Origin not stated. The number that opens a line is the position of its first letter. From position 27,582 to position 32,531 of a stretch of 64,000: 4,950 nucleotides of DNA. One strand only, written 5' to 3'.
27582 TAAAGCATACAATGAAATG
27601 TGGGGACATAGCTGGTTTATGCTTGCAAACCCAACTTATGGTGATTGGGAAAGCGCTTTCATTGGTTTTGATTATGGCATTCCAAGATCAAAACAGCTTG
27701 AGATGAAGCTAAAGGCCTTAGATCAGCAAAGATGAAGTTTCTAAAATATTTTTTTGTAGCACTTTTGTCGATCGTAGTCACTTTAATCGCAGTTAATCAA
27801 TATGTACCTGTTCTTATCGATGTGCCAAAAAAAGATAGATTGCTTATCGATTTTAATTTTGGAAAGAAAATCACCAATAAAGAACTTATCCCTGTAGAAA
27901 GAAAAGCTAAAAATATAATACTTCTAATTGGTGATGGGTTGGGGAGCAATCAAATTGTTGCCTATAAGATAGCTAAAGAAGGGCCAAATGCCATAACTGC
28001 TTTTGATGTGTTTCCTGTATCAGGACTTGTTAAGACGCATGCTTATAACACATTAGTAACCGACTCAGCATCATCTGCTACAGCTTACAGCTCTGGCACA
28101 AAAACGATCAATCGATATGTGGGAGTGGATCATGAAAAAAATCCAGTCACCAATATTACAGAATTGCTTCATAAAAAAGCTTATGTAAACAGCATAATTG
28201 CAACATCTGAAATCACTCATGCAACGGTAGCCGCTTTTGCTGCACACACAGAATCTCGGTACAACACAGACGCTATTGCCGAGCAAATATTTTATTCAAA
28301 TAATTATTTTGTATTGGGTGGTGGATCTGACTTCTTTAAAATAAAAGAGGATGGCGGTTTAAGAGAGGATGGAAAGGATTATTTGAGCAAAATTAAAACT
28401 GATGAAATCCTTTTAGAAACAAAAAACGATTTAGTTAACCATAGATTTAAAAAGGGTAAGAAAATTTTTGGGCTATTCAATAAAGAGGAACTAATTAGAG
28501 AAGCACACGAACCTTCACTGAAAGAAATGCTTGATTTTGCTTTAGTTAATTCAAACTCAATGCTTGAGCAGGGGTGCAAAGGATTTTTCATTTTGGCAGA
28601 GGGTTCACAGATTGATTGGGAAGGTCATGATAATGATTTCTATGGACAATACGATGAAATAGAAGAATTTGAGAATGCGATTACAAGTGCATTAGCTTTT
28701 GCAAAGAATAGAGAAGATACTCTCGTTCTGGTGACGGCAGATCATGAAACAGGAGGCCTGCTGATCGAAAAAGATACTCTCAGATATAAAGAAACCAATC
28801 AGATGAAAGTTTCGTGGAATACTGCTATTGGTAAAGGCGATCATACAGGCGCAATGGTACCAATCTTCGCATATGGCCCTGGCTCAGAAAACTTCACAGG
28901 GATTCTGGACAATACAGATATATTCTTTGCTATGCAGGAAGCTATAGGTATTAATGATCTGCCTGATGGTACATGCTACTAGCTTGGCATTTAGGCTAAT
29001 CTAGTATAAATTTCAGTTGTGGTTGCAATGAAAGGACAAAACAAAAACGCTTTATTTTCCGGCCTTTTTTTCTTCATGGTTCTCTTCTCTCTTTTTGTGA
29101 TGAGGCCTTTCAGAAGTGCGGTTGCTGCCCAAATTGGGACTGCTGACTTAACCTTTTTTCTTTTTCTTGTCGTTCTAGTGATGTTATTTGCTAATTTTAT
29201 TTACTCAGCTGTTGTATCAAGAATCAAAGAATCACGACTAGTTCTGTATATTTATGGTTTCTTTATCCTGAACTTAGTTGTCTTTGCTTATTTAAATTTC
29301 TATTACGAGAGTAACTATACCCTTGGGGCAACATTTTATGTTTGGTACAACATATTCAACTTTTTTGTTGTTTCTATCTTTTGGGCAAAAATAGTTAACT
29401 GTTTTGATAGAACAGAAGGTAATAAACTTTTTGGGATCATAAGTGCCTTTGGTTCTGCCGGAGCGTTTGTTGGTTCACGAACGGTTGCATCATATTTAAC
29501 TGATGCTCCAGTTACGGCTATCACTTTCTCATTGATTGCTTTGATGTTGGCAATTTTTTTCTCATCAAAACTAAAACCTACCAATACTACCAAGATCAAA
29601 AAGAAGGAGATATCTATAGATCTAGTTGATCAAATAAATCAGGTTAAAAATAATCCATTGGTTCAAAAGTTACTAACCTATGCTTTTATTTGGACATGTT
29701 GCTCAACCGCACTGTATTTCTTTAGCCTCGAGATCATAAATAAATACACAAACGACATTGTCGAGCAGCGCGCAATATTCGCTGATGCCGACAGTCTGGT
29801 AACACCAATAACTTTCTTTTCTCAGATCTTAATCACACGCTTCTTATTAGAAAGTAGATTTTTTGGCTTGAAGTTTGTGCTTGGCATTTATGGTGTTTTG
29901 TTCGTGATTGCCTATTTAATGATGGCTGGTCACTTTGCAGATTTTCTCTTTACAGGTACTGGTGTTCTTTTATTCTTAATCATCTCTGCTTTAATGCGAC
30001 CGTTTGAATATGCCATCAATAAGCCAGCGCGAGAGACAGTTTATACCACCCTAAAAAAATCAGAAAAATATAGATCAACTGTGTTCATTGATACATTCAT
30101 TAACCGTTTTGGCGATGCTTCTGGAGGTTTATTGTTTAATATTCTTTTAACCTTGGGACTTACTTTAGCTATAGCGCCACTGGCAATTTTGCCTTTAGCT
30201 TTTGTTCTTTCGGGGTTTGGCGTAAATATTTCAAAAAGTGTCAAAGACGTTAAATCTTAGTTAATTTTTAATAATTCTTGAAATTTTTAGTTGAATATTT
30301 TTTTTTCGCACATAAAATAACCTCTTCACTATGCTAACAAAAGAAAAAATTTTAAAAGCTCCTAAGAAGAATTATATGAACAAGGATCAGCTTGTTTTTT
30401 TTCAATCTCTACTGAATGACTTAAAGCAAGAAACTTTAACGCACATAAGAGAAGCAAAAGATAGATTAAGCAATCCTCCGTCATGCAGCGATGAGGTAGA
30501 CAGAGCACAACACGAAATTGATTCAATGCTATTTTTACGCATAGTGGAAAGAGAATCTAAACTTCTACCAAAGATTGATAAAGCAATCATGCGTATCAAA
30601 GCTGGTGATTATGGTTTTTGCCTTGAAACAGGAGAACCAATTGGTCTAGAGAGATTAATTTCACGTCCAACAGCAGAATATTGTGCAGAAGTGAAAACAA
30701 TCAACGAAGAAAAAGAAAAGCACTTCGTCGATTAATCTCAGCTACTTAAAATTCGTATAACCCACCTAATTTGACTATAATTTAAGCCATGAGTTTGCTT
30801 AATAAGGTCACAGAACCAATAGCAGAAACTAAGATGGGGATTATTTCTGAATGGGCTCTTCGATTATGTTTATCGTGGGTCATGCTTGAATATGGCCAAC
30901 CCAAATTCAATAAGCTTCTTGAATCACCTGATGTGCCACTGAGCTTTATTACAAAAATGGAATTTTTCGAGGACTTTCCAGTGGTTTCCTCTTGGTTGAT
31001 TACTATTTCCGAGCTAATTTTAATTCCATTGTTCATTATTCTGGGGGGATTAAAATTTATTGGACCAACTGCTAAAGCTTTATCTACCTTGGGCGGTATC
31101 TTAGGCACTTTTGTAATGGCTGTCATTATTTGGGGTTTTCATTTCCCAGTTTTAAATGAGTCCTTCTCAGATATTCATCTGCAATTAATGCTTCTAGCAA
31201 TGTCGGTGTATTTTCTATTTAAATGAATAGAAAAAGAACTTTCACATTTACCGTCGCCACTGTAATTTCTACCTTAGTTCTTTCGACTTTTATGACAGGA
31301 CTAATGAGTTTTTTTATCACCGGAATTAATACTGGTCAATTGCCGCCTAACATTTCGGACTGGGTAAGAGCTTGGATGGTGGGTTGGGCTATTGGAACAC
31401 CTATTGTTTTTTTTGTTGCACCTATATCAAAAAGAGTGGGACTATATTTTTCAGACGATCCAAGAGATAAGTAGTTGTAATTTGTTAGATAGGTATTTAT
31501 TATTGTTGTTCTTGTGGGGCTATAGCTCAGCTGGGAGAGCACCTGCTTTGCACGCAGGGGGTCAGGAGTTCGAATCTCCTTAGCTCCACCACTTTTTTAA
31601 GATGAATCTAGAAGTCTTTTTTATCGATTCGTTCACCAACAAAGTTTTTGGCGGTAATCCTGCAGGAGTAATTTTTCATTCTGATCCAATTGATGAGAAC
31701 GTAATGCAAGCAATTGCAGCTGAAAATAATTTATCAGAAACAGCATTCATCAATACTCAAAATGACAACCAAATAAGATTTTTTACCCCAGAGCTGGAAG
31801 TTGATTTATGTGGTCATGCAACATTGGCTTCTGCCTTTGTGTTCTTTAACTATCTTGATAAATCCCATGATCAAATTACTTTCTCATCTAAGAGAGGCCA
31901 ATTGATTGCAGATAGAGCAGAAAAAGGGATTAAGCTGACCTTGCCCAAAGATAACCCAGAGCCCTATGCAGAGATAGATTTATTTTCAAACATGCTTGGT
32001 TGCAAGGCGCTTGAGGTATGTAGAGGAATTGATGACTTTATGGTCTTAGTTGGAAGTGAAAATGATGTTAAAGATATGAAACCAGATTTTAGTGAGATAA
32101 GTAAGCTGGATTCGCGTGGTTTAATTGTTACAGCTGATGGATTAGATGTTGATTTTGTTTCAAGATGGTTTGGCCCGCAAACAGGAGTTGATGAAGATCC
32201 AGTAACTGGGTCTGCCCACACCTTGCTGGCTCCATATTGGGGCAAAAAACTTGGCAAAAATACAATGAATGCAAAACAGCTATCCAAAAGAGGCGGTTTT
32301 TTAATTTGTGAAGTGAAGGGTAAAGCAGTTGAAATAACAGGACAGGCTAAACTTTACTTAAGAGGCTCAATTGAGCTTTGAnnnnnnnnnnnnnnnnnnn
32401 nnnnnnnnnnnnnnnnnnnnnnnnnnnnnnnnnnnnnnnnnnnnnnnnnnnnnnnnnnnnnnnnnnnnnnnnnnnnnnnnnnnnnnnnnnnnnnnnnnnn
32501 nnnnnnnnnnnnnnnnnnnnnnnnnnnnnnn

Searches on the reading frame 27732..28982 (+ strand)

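Call 65: search_protein_families(library=pfam, proteins=[window:27732-28982:+], max_evalue=0.0001)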
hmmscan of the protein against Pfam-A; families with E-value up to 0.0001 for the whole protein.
window:27732-28982:+ (416 aa): 2 families
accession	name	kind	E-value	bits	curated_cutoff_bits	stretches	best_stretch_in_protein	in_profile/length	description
PF00245.25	Alk_phosphatase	-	8.9e-73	246.1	24.4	2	59-346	1-323/423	Alkaline phosphatase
PF01676.23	Metalloenzyme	-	3.1e-08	33.9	24.3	1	286-387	149-227/252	Metalloenzyme superfamily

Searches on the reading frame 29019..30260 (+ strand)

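Call 65: search_protein_families(library=pfam, proteins=[window:29019-30260:+], max_evalue=0.0001)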
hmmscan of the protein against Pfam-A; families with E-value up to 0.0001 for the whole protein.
window:29019-30260:+ (413 aa): 1 family
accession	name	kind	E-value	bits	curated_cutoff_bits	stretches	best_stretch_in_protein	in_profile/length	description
PF07690.21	MFS_1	-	1e-05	25.1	33.4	0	126-319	111-304/347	Major Facilitator Superfamily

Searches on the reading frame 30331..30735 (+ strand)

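Call 65: search_protein_families(library=pfam, proteins=[window:30331-30735:+], max_evalue=0.0001)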
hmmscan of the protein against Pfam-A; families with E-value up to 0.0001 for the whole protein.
window:30331-30735:+ (134 aa): 2 families
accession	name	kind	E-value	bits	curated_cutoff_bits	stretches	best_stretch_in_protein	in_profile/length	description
PF21157.2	DksA_N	-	7.4e-14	52.2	27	1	20-89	1-71/71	DnaK suppressor protein DksA, N-terminal domain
PF01258.23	zf-dskA_traR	-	2.5e-08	34.2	24.9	1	92-121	1-30/36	Prokaryotic dksA/traR C4-type zinc finger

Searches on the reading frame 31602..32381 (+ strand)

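Call 65: search_protein_families(library=pfam, proteins=[window:31602-32381:+], max_evalue=0.0001)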
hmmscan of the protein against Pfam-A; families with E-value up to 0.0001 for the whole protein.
window:31602-32381:+ (259 aa): 1 family
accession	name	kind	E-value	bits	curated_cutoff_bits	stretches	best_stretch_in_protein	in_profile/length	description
PF02567.21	PhzC-PhzF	-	1.4e-53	182.7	27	1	8-251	1-277/281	Phenazine biosynthesis-like protein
